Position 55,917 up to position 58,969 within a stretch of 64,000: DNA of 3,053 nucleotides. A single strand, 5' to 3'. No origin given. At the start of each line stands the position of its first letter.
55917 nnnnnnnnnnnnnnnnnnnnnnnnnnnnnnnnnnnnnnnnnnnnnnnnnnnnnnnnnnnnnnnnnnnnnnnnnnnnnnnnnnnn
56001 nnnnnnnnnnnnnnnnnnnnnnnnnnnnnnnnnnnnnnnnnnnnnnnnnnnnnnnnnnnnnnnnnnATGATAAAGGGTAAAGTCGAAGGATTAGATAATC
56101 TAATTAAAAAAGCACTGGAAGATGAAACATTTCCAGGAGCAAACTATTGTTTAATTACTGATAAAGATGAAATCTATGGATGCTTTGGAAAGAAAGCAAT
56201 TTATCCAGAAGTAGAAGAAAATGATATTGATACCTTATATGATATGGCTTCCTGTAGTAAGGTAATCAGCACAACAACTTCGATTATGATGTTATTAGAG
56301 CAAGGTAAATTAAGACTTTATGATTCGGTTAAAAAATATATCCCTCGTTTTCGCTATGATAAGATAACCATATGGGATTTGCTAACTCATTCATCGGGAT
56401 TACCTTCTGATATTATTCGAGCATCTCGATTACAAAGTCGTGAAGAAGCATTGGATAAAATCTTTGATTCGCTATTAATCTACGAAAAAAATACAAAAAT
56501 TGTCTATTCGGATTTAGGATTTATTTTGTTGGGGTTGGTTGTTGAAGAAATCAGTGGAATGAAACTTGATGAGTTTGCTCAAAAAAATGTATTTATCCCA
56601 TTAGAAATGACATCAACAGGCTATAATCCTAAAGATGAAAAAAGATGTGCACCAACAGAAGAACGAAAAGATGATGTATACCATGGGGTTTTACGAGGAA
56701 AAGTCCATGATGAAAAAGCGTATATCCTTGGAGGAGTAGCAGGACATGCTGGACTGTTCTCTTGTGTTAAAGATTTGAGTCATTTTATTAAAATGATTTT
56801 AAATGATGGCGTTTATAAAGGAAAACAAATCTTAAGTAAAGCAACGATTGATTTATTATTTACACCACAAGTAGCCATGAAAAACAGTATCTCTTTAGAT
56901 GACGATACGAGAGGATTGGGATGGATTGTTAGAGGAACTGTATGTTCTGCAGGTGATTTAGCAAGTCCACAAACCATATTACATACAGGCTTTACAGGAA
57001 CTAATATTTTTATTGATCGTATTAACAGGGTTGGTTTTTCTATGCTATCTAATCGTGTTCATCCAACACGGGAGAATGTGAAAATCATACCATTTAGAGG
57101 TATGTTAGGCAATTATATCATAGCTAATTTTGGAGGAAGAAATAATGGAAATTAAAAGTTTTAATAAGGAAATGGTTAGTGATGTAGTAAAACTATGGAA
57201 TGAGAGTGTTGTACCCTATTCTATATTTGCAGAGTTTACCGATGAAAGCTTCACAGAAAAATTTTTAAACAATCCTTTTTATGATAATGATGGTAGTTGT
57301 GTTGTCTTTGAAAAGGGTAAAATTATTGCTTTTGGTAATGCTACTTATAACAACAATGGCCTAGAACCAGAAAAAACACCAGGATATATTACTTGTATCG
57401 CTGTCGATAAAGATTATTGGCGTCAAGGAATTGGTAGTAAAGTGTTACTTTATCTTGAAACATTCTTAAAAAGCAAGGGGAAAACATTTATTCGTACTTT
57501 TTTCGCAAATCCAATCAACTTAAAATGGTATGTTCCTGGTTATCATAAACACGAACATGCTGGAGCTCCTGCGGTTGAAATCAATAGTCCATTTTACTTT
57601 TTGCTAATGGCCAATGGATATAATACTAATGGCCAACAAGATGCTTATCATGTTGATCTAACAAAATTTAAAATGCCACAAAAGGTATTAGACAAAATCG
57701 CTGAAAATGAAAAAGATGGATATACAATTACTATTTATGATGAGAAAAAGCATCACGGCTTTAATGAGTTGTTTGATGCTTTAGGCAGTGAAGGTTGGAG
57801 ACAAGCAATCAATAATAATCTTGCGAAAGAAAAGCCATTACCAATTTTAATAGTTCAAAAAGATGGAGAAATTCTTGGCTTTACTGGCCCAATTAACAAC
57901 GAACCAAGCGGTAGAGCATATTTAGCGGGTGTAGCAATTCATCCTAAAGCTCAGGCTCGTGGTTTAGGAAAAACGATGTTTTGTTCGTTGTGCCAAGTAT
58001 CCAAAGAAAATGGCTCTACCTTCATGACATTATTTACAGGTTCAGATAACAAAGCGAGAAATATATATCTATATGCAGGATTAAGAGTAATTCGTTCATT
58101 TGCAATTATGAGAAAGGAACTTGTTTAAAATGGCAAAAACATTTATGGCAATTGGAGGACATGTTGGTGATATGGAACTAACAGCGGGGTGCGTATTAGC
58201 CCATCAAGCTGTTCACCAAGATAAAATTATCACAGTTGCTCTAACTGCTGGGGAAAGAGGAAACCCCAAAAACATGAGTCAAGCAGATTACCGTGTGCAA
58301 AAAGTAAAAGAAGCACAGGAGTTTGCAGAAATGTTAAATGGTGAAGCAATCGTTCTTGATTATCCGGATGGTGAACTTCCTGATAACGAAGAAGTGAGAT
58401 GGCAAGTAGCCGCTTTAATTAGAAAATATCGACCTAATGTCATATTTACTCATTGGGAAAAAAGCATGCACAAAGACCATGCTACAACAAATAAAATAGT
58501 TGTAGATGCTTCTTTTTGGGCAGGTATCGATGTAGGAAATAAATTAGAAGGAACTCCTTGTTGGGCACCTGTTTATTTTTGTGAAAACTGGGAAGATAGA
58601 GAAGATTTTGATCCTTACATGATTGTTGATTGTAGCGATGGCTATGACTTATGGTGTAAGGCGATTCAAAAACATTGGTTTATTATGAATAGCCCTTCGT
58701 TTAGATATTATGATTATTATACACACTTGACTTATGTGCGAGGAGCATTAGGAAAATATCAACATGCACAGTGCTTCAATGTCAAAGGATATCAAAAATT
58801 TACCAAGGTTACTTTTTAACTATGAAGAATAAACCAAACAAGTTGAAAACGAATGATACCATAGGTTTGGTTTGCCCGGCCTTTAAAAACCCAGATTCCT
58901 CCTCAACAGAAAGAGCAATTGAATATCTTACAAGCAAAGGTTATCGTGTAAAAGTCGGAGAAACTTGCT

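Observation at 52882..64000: Operon for cytoplasmic salvage of peptidoglycan peptides ending in diaminopimelate-to-lysine conversion (hypothesis)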

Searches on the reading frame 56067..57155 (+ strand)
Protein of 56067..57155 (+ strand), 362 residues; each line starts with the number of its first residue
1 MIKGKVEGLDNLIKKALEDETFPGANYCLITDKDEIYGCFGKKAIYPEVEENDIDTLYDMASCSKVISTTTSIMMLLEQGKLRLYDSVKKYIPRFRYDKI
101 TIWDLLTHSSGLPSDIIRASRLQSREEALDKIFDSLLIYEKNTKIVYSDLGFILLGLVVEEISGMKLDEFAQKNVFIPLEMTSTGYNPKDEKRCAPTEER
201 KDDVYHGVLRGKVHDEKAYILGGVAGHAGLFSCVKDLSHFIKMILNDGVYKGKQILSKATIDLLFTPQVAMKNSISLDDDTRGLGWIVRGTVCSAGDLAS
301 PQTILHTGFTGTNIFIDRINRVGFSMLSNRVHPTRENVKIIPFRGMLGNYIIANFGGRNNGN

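Call 3: search_protein_families(library=pfam, proteins=[window:56067-57155:+], max_evalue=0.01)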
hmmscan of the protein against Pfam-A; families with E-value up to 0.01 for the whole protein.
window:56067-57155:+ (362 aa): 1 family
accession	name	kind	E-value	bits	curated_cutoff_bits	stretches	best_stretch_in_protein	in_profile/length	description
PF00144.29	Beta-lactamase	-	4.2e-55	187.6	27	1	9-337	1-317/329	Beta-lactamase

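Call 4: search_protein_families(library=ncbifam, proteins=[window:56067-57155:+], max_evalue=0.01)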
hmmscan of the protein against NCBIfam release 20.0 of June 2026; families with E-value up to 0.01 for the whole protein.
window:56067-57155:+ (362 aa): 32 families (the best 25 are shown)
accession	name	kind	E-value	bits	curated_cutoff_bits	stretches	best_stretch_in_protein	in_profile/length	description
NF002968.0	PRK03642.1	equivalog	2.1e-57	194.9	385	1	5-342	39-407/432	penicillin binding protein PBP4B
NF052559.1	MthAcHydAcmB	equivalog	2.2e-17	62.9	550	2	132-266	160-291/391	methyl acetate hydrolase AcmB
NF007943.0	PRK10662.1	equivalog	5.7e-17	61.4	266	1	26-289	54-317/380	D-alanyl-D-alanine-carboxypeptidase/endopeptidase AmpH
NF033085.1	bla_class_C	equivalog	7.6e-14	51.3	415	1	10-191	9-191/356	class C beta-lactamase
NF038269.1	lipase_LipE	equivalog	2.6e-11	43.3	750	1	54-328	84-380/407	lipase LipE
NF045925.1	3-sucCA_synth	equivalog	1.4e-09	37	800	1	58-186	83-213/498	3-succinylated cholic acid synthase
NF000397.2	blaACC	exception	9.4e-09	34.8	850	1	8-185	33-209/385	ACC family cephalosporin-hydrolyzing class C beta-lactamase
NF033159.0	blaPAC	exception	3.6e-08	32.6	850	1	10-183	32-204/380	PAC family class C beta-lactamase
NF012173.1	CMY2-MIR-ACT-EC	exception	3.9e-08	32.5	680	1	12-193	35-217/380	CMY2/MIR/ACT/EC family class C beta-lactamase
NF053709.1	blaAKO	exception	4.1e-08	32.6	875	1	9-188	32-212/381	AKO family class C beta-lactamase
NF038089.1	blaYRC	exception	7.8e-08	31.7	870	1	9-194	32-218/381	YRC family class C beta-lactamase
NF033700.1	blaCMA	exception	3.6e-07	29.5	887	1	52-190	68-206/375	CMA family class C beta-lactamase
NF000191.1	CMY2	exception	4.6e-07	29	800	1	13-248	36-261/381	CMY-2 family class C beta-lactamase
NF000423.2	blaSRT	exception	4.8e-07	29.3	860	1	10-159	29-177/378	SRT/SST family class C beta-lactamase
NF041665.1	blaPSZ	exception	5.2e-07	29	850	1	9-190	31-212/379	PSZ family class C beta-lactamase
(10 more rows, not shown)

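Call 15: search_solved_structures(query=window:56067-57155:+, max_evalue=0.00001)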
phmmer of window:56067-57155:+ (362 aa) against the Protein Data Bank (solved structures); distinct sequences matched with E-value up to 0.00001: 46.
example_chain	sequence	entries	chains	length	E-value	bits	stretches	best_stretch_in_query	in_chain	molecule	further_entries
4ivi_A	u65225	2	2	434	3.3e-18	69.4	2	126-266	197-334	Carboxylesterase | Carboxylesterases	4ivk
2qmi_A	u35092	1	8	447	1e-17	67.7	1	9-269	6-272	Pbp related beta-lactamase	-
4gdn_A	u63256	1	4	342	1.6e-15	60.5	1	8-247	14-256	Protein flp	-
6kjh_A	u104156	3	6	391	3e-15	59.6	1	51-269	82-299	Putative beta-lactamase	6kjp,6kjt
6kjj_A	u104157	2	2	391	7.5e-15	58.3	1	51-269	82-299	Putative beta-lactamase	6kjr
6kjq_A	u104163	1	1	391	3.4e-14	56.1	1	52-269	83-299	Putative beta-lactamase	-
7pp3_A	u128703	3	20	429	3.5e-14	56.1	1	53-318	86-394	Esterase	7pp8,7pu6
9sn1_A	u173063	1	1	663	4.8e-14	55.7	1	25-245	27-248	Beta-lactamase family protein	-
3o3v_A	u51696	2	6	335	7.4e-12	48.5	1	48-185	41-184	beta-lactamase | ClbP peptidase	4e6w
4e6x_A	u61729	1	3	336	7.4e-12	48.5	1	48-185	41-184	ClbP peptidase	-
7mdc_A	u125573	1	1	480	1.1e-11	47.9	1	40-185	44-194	Beta-lactamase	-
7ul6_A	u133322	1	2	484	1.1e-11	47.9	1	40-185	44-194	Beta-lactamase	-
7mde_A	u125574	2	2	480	2.7e-11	46.6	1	40-185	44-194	Beta-lactamase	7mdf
5zwq_A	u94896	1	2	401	6.5e-11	45.3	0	9-187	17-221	Est-Y29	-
4p6b_A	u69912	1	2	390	7e-11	45.2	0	9-187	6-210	Est-Y29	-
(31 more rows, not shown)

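Call 47: find_homologous_proteins(query=window:56067-57155:+, max_evalue=1e-20)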
Query window:56067-57155:+ (362 aa): 7760 proteins with E <= 1e-20 among 8000 candidates; the best 120 are listed.
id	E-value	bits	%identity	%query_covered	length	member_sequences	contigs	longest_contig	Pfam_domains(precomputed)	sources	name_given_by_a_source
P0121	9.0e-227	770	93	100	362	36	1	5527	PF00144.30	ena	-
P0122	1.2e-210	717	86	100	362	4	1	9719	PF00144.30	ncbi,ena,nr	ncbi:MAG TPA: serine hydrolase [Bacilli bacterium]|nr:serine hydrolase [Bacilli bacterium]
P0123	2.1e-201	687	81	100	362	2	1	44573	PF00144.30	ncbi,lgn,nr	ncbi:MAG: serine hydrolase [Bacilli bacterium]|nr:serine hydrolase [Bacilli bacterium]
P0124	5.8e-198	675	80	99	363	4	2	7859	PF00144.30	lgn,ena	-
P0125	2.7e-186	637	77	100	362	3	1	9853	PF00144.30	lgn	-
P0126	4.2e-186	636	77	99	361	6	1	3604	PF00144.30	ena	-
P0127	5.5e-184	630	77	99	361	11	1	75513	PF00144.30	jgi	-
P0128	1.2e-182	625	75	100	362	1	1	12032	PF00144.30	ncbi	-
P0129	1.7e-177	608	73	99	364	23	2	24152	PF00144.30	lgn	-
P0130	5.0e-175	600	72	99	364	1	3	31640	PF00144.30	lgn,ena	-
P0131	1.7e-172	592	73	99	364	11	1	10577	PF00144.30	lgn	-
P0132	1.4e-167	576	72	97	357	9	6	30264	PF00144.30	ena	-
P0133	9.0e-167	573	71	99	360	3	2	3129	PF00144.30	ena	-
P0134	4.5e-165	567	69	98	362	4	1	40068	PF00144.30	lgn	-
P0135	1.5e-164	566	68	97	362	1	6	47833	PF00144.30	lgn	-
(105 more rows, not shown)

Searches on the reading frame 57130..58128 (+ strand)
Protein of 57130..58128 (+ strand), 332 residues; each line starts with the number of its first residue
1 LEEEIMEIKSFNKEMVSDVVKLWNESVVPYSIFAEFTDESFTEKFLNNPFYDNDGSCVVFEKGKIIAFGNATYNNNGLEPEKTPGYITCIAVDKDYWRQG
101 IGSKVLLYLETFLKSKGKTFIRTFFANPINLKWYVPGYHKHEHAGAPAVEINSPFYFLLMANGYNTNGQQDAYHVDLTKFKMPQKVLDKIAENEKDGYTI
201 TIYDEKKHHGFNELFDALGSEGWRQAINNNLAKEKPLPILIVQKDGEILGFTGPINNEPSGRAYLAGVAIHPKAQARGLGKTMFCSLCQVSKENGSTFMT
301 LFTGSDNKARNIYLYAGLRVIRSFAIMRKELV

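Call 3: search_protein_families(library=pfam, proteins=[window:57130-58128:+], max_evalue=0.01)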
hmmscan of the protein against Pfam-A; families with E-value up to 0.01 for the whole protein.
window:57130-58128:+ (332 aa): 6 families
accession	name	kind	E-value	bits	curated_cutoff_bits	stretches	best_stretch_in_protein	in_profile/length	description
PF00583.31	Acetyltransf_1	-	6.2e-25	88.2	20.7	2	34-134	14-111/116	Acetyltransferase (GNAT) family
PF13508.13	Acetyltransf_7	-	1.6e-14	54.4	27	2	55-121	3-65/84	Acetyltransferase (GNAT) domain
PF13673.13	Acetyltransf_10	-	8e-11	42.5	23.6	2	224-320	23-109/128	Acetyltransferase (GNAT) domain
PF08445.16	FR47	-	9.4e-06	26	22.1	1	263-320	22-79/86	FR47-like protein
PF13527.13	Acetyltransf_9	-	2.4e-05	24.8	25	0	8-120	2-108/127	Acetyltransferase (GNAT) domain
PF13302.13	Acetyltransf_3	-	0.00038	21.6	25.4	0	221-309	38-127/138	Acetyltransferase (GNAT) domain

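Call 4: search_protein_families(library=ncbifam, proteins=[window:57130-58128:+], max_evalue=0.01)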
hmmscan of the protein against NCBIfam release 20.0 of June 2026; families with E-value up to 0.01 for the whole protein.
window:57130-58128:+ (332 aa): 10 families
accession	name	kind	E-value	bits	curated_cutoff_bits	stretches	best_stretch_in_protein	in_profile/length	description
TIGR01575.1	rimI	equivalog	7.4e-13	48.8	86.4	2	223-320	18-114/132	ribosomal protein S18-alanine N-acetyltransferase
NF002959.0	PRK03624.1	equivalog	3.3e-06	26.9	124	0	85-119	73-107/147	GNAT family acetyltransferase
NF040503.1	resist_ArsN1a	equivalog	1.9e-05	24.5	170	1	225-318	35-133/159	arsinothricin resistance N-acetyltransferase ArsN1 family A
TIGR03103.1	trio_acet_GNAT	equivalog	5.1e-05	22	569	1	244-330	132-224/547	N-acetylglutaminylglutamine synthetase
NF040501.1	resist_ArsN2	equivalog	8.7e-05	22.1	125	0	239-305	27-91/133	arsenic resistance N-acetyltransferase ArsN2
NF007025.1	PRK09491.1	equivalog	0.0003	20.8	173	0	245-313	47-114/145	ribosomal protein S18-alanine N-acetyltransferase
NF003641.0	PRK05279.1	equivalog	0.00047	19.1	344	0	240-301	337-398/441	amino-acid N-acetyltransferase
NF033083.0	AAC_3_I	equivalog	0.00049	20.3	200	0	36-118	29-111/145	AAC(3)-I family aminoglycoside N-acetyltransferase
TIGR03448.1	mycothiol_MshD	equivalog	0.0033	16.8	163.1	0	243-316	207-283/294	mycothiol synthase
TIGR03827.1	GNAT_ablB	equivalog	0.0096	15.4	205.1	0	34-120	138-219/266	putative beta-lysine N-acetyltransferase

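Call 57: search_solved_structures(query=window:57145-58128:+, max_evalue=0.01)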
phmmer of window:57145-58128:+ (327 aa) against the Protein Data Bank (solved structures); distinct sequences matched with E-value up to 0.01: 4.
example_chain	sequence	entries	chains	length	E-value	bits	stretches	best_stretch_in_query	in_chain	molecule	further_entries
5kf1_A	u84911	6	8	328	3.1e-05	26.6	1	11-118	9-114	Predicted acetyltransferase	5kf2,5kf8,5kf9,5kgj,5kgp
5kga_A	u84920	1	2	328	3.3e-05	26.5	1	11-118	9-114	Predicted acetyltransferase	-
5kgh_A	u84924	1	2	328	3.4e-05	26.5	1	11-118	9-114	Predicted acetyltransferase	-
3t90_A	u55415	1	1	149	0.0011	21.5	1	8-112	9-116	Glucose-6-phosphate acetyltransferase 1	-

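Call 63: search_solved_structures(query=A2, max_evalue=0.001, show_alignments=1)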
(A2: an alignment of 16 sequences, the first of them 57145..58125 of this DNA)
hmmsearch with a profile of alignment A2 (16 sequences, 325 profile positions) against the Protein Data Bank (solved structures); distinct sequences matched with E-value up to 0.001: 39.
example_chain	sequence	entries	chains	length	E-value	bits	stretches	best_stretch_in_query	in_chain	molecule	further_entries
5kga_A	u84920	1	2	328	2.8e-15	59.4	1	8-118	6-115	Predicted acetyltransferase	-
5kf1_A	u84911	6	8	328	3.4e-15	59.1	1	8-290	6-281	Predicted acetyltransferase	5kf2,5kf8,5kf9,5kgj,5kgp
5kgh_A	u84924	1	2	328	3.5e-15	59.1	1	8-293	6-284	Predicted acetyltransferase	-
1z4e_A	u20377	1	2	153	4.8e-09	38.9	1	223-314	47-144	transcriptional regulator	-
7wx5_A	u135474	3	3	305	2.9e-08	36.3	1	215-316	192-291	N-acetyltransferase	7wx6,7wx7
5u08_A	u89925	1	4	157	9.9e-07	31.3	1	3-115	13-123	aminoglycoside acetyltransferase meta-AAC0020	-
5f46_A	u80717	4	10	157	1e-06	31.3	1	3-115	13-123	aminoglycoside acetyltransferase meta-AAC0020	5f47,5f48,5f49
3t9y_A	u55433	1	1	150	2.3e-06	30.1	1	205-301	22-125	Acetyltransferase, GNAT family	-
3f8k_A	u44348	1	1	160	3.2e-06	29.6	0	2-118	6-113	Protein acetyltransferase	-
1wwz_A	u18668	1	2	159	4.2e-06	29.2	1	3-111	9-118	hypothetical protein PH1933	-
7l1k_A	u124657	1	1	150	8.3e-06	28.3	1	35-116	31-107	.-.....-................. 30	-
7ypu_A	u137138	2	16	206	1.3e-05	27.7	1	233-314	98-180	Acetyltransferase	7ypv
4zm6_A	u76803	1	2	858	1.5e-05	27.4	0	207-293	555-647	N-acetyl-beta-D glucosaminidase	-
3t90_A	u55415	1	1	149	1.9e-05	27.1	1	26-115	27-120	Glucose-6-phosphate acetyltransferase 1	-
7mx2_A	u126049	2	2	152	2.2e-05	26.9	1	49-107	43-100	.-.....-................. 30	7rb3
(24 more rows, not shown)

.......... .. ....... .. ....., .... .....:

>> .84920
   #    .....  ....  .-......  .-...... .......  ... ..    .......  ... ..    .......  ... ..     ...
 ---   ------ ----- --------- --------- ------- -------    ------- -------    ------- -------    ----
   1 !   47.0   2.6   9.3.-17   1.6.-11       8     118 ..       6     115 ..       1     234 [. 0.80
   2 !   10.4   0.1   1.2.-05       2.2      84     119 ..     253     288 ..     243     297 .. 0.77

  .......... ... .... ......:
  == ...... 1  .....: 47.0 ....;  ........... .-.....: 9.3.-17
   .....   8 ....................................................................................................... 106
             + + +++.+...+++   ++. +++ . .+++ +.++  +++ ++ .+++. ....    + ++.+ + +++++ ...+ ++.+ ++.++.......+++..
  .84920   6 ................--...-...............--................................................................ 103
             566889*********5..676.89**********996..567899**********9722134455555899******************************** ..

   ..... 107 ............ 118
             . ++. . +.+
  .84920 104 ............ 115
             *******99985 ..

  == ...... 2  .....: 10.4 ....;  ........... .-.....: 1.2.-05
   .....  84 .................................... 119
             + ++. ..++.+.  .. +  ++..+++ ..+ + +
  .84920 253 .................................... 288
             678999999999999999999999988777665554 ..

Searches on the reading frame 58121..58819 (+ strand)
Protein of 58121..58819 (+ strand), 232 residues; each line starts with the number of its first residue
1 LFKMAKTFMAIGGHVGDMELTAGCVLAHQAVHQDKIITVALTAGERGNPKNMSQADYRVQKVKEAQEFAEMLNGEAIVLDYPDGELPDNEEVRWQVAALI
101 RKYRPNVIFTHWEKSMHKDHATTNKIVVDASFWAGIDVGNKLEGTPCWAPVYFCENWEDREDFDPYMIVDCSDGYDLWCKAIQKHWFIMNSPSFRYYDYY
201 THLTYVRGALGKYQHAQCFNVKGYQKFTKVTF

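Call 3: search_protein_families(library=pfam, proteins=[window:58121-58819:+], max_evalue=0.01)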
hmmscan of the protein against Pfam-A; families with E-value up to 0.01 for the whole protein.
window:58121-58819:+ (232 aa): 1 family
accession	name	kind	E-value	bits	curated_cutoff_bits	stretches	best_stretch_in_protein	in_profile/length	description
PF02585.22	PIG-L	-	1.8e-22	80.6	28.2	1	9-130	1-128/129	GlcNAc-PI de-N-acetylase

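Call 4: search_protein_families(library=ncbifam, proteins=[window:58121-58819:+], max_evalue=0.01)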
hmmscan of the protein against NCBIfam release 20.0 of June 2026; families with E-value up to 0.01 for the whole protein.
window:58121-58819:+ (232 aa): 4 families
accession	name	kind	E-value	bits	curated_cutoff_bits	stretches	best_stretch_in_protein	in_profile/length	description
TIGR04001.1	thiol_BshB1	equivalog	9.7e-23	81.1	182.5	1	8-185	4-175/226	bacillithiol biosynthesis deacetylase BshB1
TIGR03446.1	mycothiol_Mca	equivalog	1.4e-05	24.9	277.15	0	87-150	104-168/283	mycothiol conjugate amidase Mca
TIGR04000.1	thiol_BshB2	equivalog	0.0037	16.9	195.25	1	64-131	63-134/217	bacillithiol biosynthesis deacetylase BshB2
TIGR03445.1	mycothiol_MshB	equivalog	0.0056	16.6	224.35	0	88-136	107-157/284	N-acetyl-1-D-myo-inositol-2-amino-2-deoxy-alpha-D-glucopyranoside deacetylase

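Call 39: search_solved_structures(query=window:58121-58819:+, max_evalue=0.001, show_alignments=2)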
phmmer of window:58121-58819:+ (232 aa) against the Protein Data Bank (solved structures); distinct sequences matched with E-value up to 0.001: 8.
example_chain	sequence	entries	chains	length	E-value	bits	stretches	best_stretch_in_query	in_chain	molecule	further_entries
1uan_A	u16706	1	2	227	6.2e-11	45.2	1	9-182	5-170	hypothetical protein TT1542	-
6p2t_A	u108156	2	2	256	6.8e-09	38.5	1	8-176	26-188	N-acetyl-alpha-D-glucosaminyl L-malate deacetylase 1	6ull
8bgn_A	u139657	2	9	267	2.8e-08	36.6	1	5-186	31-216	Diacetylchitobiose deacetylase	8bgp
8bgo_A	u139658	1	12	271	2.9e-08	36.5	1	5-186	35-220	Diacetylchitobiose deacetylase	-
3wl4_A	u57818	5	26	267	2.3e-07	33.5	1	2-185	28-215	Uncharacterized protein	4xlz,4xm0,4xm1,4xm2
3we7_A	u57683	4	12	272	2.8e-07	33.3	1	2-137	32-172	Putative uncharacterized protein PH0499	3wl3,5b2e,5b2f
5cgz_A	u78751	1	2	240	1.3e-06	31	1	6-212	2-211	4-oxalmesaconate hydratase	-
2ixd_A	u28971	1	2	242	1.7e-06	30.7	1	9-137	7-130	LMBE-RELATED PROTEIN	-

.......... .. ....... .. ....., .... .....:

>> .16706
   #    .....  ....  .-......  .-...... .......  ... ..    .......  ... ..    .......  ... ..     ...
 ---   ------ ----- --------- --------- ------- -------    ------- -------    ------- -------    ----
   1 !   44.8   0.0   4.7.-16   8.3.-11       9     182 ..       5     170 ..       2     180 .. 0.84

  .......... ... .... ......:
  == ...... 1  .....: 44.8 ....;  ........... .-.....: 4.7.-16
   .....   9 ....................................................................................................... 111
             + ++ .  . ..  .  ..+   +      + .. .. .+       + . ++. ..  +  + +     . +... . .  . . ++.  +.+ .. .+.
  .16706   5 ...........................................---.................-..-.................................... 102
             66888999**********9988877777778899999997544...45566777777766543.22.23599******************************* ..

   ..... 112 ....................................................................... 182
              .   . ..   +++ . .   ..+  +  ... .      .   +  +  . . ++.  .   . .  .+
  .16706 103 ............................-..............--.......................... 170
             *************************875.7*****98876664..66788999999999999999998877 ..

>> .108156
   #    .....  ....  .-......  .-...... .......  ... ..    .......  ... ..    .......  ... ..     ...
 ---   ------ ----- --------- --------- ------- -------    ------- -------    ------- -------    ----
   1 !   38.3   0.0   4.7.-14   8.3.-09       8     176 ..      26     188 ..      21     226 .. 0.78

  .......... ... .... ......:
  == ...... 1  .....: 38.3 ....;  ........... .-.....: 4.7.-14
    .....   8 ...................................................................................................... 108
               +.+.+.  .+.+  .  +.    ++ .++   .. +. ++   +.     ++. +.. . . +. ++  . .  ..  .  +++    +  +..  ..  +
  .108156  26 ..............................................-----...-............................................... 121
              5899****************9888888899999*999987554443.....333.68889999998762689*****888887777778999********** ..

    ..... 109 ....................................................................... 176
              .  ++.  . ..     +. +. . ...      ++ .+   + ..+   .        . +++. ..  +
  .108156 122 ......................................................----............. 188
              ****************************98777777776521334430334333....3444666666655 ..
